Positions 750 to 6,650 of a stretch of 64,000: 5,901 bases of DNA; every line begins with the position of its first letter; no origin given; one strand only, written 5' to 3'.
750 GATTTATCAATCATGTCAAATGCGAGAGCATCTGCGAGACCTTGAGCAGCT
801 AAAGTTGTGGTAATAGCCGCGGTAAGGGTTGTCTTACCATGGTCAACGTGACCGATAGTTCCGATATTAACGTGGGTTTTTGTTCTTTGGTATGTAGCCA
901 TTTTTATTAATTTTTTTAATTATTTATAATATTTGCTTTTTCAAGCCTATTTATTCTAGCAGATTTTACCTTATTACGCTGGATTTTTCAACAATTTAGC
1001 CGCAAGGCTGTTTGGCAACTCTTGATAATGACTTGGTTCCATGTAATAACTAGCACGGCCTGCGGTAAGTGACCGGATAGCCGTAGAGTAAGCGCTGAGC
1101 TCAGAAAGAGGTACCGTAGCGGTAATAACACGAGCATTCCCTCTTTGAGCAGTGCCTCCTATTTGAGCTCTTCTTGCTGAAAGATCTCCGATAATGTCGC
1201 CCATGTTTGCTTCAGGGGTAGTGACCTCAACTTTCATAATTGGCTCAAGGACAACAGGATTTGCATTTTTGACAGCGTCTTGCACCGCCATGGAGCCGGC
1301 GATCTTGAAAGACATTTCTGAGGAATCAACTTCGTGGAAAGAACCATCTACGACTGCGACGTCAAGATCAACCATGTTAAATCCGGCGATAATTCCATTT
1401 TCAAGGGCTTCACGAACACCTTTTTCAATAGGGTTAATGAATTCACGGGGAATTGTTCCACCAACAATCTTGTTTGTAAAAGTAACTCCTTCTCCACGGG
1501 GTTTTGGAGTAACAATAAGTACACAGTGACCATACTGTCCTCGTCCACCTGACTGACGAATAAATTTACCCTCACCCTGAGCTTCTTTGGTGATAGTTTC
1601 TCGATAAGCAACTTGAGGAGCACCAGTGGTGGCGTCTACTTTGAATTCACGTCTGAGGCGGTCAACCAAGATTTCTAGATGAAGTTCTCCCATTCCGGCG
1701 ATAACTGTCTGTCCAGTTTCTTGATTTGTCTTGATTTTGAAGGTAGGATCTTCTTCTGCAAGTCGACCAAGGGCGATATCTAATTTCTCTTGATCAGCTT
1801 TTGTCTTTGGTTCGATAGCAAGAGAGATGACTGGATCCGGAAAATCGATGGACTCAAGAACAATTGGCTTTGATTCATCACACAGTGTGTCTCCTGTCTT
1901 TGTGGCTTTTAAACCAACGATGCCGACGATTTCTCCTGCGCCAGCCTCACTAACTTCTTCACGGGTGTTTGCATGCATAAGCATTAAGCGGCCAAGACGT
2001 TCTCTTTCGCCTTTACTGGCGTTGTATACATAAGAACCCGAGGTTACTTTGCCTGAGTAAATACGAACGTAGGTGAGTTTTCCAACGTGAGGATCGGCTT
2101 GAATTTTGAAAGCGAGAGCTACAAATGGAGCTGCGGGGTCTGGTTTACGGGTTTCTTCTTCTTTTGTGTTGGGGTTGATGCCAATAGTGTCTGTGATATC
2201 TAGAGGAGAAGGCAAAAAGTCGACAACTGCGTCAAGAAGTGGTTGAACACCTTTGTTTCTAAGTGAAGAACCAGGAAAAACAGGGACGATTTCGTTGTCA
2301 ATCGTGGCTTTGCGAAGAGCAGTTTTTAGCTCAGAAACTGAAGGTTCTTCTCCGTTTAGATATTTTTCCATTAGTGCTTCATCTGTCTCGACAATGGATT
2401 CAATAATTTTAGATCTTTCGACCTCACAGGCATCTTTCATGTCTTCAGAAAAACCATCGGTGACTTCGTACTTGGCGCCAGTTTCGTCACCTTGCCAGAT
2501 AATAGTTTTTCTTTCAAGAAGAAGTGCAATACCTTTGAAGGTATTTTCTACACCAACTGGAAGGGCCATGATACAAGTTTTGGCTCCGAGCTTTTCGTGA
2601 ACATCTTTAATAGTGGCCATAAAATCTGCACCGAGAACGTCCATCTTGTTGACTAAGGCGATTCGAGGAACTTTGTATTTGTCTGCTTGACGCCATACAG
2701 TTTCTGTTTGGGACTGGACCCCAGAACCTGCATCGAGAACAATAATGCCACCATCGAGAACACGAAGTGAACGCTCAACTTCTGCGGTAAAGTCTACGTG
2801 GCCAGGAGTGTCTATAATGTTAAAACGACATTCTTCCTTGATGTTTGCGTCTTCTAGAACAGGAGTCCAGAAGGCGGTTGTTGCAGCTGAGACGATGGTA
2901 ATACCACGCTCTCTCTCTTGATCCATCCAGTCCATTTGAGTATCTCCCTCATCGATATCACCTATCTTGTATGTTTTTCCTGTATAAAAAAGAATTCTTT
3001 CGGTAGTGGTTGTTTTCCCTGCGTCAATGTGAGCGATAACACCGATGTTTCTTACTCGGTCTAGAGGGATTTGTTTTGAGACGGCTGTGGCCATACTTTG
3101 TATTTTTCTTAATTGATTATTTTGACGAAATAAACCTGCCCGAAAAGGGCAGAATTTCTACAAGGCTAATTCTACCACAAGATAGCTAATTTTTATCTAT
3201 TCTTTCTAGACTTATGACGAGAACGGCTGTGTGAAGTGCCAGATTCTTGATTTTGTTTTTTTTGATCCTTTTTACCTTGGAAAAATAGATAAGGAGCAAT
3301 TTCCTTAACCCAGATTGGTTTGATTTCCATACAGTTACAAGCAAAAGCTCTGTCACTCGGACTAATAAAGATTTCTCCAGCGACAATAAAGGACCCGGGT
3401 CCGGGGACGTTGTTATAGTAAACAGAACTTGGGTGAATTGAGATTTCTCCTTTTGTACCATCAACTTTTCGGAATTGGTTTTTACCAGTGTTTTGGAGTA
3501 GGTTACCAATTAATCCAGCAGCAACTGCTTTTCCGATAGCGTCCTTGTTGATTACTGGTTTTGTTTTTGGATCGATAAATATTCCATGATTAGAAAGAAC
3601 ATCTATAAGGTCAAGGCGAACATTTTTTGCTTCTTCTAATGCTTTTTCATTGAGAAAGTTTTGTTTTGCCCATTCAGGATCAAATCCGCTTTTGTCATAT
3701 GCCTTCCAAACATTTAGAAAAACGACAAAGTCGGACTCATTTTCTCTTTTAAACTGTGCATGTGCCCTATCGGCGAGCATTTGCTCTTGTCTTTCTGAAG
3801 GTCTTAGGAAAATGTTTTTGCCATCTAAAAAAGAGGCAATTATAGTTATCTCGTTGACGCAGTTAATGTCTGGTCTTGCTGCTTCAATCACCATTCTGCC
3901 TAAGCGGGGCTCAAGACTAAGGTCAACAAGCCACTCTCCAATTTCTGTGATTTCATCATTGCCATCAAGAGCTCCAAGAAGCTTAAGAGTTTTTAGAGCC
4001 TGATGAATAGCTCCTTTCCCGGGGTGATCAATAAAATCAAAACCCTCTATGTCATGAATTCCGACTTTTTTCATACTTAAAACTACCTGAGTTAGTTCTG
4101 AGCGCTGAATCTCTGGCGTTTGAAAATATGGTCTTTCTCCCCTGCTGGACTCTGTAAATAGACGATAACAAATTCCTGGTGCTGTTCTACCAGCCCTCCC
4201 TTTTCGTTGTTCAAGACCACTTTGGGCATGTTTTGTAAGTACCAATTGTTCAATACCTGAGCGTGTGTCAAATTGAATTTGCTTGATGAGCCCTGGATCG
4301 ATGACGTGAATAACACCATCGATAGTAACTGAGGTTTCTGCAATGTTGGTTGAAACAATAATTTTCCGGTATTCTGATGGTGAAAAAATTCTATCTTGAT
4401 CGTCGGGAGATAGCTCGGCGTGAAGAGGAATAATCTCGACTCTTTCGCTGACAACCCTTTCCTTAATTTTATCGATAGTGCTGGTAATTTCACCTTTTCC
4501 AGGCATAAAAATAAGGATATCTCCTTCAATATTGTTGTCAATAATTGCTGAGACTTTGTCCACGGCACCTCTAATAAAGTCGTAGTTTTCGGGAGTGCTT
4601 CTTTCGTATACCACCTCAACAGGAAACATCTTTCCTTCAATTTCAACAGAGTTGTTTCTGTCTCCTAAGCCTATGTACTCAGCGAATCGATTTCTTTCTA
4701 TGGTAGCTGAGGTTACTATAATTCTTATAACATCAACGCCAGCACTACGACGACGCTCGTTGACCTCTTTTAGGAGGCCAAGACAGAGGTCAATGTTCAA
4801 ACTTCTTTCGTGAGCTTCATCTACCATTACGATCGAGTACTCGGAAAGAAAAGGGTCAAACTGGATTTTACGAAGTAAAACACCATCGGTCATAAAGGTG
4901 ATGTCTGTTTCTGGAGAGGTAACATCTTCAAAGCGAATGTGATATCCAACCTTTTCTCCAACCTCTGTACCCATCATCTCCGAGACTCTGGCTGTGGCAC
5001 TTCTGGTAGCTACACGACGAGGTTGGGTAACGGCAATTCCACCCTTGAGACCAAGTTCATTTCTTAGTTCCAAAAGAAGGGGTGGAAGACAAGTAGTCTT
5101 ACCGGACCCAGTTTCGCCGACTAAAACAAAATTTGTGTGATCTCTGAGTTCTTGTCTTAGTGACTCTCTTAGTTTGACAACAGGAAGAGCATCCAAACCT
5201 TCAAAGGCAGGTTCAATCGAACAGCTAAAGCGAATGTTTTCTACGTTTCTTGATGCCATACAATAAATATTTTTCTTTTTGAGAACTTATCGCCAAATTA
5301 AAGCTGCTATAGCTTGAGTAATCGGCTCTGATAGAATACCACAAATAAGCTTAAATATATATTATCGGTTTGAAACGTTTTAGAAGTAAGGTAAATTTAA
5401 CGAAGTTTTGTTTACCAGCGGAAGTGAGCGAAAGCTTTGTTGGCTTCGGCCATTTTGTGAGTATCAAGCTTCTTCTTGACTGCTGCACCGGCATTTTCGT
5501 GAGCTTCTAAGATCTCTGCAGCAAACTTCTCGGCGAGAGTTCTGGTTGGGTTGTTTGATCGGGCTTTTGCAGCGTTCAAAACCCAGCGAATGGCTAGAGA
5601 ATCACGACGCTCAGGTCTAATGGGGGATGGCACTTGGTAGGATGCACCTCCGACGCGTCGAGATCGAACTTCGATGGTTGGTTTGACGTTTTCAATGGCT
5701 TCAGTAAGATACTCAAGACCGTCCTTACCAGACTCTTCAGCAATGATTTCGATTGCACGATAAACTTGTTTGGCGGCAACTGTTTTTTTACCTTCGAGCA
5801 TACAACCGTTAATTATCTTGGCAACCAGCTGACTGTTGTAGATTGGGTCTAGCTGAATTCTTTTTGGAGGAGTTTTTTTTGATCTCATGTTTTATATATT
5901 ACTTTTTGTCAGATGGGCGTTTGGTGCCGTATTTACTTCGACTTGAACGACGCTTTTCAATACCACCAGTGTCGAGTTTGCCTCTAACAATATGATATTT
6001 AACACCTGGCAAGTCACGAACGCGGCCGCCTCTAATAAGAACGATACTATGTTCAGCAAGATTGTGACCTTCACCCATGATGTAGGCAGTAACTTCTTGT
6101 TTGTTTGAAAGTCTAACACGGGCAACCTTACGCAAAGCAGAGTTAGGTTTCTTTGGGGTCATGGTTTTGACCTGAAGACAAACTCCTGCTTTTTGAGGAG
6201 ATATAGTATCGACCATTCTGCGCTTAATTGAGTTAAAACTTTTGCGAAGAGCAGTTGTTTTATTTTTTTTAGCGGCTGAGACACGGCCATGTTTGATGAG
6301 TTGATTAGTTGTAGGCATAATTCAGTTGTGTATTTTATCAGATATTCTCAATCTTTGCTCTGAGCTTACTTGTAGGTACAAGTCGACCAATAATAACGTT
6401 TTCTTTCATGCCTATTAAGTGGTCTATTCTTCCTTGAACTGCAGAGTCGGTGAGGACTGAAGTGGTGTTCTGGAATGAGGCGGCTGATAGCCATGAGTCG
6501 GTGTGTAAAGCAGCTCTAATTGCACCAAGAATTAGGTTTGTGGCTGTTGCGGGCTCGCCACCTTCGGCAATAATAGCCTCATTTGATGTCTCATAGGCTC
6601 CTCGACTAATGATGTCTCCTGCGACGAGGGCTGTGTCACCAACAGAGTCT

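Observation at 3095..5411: A DEAH/HrpA-like helicase with an RS-like basic tail sits inside the str operon between rpsG and fusA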

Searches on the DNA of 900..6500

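Call 68: search_rna_families(source=window, start=900, end=6500, threshold=evalue, max_evalue=1)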
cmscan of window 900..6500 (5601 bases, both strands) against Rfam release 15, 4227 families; matches with E-value up to 1: 2.
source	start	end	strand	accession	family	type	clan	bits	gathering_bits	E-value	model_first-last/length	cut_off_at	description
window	1515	1588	+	RF02394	sau-63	Gene; sRNA;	-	22.9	100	0.59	1-98/98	no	Staphylococcus sRNA sau-63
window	3906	3964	-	RF01298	snoU25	Gene; snRNA; snoRNA; CD-box;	-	21.1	50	0.69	1-69/69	no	Small nucleolar RNA U25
